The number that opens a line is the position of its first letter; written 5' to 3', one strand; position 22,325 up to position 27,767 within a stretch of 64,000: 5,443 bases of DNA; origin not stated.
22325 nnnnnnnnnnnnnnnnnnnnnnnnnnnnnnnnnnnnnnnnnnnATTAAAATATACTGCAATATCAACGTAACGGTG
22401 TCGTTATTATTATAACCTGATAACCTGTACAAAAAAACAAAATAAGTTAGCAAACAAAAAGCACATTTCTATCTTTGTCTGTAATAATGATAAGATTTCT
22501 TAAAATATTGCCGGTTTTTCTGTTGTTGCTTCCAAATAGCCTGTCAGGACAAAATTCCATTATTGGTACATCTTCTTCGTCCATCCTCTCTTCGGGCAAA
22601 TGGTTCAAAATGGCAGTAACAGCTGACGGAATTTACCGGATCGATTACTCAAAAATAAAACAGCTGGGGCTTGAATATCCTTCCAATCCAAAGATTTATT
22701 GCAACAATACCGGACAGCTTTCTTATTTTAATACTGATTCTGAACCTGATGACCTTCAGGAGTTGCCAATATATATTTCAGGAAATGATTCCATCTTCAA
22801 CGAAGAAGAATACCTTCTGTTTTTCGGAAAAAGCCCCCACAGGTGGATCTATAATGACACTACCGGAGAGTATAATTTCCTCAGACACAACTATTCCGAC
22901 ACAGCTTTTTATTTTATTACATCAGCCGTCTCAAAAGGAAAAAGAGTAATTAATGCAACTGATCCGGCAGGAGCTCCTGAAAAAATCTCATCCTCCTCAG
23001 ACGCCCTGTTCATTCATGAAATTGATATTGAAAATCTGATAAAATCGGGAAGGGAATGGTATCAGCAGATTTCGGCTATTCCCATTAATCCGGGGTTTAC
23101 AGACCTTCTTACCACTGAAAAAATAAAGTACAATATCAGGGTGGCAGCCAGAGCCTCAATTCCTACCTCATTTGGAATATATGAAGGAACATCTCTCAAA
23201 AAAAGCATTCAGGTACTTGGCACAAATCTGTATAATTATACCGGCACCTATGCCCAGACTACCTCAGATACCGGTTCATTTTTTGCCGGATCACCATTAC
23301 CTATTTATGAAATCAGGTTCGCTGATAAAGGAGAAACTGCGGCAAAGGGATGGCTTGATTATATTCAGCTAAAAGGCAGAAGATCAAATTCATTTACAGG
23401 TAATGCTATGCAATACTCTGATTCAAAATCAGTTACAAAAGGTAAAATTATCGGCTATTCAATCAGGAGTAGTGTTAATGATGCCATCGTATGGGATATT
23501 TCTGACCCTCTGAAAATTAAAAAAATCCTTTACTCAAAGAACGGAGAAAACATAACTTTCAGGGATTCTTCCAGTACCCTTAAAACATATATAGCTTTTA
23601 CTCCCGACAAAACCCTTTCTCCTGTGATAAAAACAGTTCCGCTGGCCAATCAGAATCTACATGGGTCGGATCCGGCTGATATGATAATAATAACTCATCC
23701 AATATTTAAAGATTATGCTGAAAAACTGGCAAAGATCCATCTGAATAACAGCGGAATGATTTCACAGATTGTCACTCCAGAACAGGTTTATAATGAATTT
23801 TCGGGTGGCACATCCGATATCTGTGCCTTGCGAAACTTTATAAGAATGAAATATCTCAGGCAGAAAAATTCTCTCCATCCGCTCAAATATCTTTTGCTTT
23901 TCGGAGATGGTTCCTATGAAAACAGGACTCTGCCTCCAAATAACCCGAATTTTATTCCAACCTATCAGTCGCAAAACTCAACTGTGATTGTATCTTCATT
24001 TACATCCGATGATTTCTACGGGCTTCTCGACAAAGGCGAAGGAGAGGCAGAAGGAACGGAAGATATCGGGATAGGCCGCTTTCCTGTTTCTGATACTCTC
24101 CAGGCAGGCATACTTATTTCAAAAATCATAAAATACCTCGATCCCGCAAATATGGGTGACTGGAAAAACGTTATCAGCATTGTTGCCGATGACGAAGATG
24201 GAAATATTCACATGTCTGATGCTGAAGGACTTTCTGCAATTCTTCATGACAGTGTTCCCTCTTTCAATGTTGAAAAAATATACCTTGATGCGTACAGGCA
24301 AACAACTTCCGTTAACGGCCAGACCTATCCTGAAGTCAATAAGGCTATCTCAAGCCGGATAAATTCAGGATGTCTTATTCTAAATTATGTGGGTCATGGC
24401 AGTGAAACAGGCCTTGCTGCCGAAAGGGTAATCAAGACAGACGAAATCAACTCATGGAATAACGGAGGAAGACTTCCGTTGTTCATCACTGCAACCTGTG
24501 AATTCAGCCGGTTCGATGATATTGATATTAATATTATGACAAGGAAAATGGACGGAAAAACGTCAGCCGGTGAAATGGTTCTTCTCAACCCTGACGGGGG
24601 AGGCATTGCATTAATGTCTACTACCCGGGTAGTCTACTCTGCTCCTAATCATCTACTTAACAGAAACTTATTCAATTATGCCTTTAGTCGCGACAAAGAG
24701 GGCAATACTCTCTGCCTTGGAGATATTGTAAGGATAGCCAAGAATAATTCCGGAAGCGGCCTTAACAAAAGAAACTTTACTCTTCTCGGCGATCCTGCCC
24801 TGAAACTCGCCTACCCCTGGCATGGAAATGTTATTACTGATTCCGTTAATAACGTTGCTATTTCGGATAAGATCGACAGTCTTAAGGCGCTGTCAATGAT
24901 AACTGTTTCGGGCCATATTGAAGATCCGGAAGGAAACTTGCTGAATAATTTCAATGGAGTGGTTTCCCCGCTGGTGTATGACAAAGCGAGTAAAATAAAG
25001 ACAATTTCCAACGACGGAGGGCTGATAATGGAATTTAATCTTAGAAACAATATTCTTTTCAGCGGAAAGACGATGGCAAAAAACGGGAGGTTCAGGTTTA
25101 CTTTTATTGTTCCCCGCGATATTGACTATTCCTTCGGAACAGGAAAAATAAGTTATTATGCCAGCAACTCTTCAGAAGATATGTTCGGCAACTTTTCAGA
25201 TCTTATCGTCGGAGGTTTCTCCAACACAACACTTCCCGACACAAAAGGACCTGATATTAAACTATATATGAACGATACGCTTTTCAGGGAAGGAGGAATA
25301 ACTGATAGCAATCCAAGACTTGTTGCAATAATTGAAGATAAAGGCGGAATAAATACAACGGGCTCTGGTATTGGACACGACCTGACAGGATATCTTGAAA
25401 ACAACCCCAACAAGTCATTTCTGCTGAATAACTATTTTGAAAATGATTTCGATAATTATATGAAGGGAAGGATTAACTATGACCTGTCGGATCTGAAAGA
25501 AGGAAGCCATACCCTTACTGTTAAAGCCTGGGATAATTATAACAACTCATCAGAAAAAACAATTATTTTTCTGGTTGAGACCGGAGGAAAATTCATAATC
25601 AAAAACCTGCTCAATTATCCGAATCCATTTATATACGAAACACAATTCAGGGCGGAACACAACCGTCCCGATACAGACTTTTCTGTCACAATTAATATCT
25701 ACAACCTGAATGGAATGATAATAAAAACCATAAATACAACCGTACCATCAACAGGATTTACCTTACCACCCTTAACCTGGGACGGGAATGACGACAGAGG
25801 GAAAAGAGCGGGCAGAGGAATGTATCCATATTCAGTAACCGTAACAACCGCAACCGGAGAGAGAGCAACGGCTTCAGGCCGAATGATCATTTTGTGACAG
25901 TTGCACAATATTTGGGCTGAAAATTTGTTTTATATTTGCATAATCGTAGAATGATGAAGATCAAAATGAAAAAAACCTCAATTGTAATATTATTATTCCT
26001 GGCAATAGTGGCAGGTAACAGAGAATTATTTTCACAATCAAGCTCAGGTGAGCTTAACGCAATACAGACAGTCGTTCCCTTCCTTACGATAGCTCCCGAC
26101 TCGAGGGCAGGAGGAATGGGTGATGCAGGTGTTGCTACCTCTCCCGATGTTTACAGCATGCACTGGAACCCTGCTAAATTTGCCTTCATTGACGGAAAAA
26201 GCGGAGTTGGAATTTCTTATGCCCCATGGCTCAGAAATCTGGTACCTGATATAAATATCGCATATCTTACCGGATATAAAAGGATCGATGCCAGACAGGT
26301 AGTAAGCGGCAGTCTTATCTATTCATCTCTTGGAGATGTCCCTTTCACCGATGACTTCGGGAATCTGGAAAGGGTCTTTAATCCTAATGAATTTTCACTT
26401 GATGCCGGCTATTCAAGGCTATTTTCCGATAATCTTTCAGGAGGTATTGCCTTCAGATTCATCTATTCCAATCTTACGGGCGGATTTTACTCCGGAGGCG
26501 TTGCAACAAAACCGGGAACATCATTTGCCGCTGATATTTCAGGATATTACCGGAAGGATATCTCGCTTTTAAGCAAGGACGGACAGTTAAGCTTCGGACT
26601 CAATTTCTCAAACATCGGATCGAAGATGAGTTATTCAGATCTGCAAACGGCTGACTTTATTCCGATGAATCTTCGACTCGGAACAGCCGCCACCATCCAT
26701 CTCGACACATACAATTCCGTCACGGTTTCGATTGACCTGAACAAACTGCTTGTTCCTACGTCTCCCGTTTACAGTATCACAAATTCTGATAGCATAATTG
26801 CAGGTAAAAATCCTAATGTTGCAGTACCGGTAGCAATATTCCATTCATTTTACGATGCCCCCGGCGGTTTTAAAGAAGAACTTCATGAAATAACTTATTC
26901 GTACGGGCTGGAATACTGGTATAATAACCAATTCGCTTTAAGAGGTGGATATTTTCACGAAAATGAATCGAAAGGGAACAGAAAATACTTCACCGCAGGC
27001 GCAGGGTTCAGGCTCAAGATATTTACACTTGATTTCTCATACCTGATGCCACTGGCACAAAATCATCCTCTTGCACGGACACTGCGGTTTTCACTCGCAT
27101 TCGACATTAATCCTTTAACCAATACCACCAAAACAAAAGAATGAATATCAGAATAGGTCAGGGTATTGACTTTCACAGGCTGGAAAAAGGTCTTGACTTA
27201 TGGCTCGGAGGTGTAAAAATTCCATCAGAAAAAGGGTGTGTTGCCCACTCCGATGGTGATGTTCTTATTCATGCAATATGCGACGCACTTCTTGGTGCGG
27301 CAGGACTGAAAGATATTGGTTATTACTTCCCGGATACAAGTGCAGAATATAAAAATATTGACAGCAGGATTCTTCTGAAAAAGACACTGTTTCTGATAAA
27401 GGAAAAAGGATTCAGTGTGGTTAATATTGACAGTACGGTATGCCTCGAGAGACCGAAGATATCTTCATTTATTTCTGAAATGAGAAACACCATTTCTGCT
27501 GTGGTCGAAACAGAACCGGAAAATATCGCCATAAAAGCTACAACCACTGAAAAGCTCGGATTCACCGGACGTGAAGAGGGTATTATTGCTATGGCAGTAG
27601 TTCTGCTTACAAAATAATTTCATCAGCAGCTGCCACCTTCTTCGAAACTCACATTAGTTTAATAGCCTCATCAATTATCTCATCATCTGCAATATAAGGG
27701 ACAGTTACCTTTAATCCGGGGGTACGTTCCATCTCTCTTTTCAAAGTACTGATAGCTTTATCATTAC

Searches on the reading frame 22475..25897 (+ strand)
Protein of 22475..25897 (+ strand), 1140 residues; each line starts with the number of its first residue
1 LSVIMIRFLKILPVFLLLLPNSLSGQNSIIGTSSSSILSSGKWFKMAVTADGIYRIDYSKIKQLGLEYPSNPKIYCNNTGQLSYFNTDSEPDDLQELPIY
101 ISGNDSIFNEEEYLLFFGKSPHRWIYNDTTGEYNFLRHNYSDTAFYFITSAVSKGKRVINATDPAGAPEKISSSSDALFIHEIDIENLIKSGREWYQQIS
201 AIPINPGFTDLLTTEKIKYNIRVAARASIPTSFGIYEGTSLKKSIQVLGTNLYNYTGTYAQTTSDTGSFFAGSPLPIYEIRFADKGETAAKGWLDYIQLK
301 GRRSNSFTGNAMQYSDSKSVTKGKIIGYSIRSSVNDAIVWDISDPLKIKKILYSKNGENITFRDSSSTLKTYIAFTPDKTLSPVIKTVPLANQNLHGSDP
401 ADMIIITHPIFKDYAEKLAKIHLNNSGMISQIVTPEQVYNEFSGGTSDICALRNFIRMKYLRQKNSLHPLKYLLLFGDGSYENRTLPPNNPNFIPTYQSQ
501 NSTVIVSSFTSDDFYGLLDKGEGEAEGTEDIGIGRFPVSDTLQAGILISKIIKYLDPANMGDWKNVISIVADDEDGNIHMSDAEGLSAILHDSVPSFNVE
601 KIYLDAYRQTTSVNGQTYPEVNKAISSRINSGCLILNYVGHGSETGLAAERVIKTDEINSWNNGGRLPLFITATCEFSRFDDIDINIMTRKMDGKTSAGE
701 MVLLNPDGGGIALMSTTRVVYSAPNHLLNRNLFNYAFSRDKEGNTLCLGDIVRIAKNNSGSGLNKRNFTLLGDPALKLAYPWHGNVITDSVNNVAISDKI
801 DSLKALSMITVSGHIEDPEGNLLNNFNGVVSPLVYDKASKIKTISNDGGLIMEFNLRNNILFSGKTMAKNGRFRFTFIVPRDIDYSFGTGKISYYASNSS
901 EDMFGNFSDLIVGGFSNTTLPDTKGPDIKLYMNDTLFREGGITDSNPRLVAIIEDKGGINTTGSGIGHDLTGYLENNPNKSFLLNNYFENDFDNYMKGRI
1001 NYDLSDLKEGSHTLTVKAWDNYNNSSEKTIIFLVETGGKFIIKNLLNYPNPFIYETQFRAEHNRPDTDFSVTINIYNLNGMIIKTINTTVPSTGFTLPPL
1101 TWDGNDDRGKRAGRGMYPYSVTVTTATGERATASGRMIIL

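Call 54: search_protein_families(library=ncbifam, proteins=[window:22475-25897:+], max_evalue=1e-10)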
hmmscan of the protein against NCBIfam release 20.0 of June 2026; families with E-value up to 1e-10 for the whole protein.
window:22475-25897:+ (1140 aa): 2 families
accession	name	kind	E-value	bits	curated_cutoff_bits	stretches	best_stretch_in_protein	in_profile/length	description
NF033707.1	T9SS_sortase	equivalog_domain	0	1210.4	420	1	38-1140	2-1095/1095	type IX secretion system sortase PorU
NF052324.1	PorU_rel_Nterm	equivalog_domain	1.3e-46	159.2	450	1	37-781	26-768/879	putative type IX secretion system sortase PorU2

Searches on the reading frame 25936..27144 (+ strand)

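Call 81: search_protein_families(library=pfam, proteins=[window:25936-27144:+], max_evalue=0.00001)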
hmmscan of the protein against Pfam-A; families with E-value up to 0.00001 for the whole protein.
window:25936-27144:+ (402 aa): 1 family
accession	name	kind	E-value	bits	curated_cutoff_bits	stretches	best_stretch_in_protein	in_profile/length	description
PF19572.5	PorV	-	8.7e-68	228.9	27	1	39-277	5-242/243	Type IX secretion system protein PorV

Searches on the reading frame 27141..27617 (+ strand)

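Call 82: search_protein_families(library=pfam, proteins=[window:27141-27617:+], max_evalue=0.00001)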
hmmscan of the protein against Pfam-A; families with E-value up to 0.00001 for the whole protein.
window:27141-27617:+ (158 aa): 1 family
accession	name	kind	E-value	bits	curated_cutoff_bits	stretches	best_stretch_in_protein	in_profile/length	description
PF02542.21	YgbB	-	3.3e-66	222.8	26.7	1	3-156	1-154/155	YgbB family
